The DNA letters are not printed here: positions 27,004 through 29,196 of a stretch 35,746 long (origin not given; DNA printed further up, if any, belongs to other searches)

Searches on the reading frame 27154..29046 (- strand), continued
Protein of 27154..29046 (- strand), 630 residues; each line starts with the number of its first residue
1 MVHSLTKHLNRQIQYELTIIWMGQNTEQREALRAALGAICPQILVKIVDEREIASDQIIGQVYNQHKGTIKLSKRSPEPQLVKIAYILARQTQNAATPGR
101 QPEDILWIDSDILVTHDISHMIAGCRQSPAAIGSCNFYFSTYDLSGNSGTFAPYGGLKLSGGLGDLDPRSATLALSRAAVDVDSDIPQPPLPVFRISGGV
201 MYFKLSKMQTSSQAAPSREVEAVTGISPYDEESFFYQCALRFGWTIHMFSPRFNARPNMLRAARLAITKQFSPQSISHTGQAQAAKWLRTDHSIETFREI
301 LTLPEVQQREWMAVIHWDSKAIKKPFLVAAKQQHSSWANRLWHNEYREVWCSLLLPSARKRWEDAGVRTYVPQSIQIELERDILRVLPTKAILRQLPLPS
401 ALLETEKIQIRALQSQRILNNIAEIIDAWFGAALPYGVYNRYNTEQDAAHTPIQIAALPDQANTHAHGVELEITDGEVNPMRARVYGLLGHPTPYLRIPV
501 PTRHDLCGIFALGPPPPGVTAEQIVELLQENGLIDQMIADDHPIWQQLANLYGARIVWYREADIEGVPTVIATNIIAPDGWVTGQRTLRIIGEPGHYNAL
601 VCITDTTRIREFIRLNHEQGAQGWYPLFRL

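Call 71: search_solved_structures(query=P0008, max_evalue=1, show_alignments=3)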
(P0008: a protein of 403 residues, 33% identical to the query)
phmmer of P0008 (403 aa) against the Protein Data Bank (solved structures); distinct sequences matched with E-value up to 1: 4.
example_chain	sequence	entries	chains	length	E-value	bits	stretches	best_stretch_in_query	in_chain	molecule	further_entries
6sjd_B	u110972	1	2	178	0.012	17.6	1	278-383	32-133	Probable ribonuclease ZC3H12B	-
7ndk_A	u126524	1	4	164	0.12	14.4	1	275-365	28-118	Probable ribonuclease ZC3H12C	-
7ndi_A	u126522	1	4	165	0.13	14.3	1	276-365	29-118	Probable ribonuclease ZC3H12C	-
7ndj_A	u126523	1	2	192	0.18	13.8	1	275-365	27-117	Probable ribonuclease ZC3H12C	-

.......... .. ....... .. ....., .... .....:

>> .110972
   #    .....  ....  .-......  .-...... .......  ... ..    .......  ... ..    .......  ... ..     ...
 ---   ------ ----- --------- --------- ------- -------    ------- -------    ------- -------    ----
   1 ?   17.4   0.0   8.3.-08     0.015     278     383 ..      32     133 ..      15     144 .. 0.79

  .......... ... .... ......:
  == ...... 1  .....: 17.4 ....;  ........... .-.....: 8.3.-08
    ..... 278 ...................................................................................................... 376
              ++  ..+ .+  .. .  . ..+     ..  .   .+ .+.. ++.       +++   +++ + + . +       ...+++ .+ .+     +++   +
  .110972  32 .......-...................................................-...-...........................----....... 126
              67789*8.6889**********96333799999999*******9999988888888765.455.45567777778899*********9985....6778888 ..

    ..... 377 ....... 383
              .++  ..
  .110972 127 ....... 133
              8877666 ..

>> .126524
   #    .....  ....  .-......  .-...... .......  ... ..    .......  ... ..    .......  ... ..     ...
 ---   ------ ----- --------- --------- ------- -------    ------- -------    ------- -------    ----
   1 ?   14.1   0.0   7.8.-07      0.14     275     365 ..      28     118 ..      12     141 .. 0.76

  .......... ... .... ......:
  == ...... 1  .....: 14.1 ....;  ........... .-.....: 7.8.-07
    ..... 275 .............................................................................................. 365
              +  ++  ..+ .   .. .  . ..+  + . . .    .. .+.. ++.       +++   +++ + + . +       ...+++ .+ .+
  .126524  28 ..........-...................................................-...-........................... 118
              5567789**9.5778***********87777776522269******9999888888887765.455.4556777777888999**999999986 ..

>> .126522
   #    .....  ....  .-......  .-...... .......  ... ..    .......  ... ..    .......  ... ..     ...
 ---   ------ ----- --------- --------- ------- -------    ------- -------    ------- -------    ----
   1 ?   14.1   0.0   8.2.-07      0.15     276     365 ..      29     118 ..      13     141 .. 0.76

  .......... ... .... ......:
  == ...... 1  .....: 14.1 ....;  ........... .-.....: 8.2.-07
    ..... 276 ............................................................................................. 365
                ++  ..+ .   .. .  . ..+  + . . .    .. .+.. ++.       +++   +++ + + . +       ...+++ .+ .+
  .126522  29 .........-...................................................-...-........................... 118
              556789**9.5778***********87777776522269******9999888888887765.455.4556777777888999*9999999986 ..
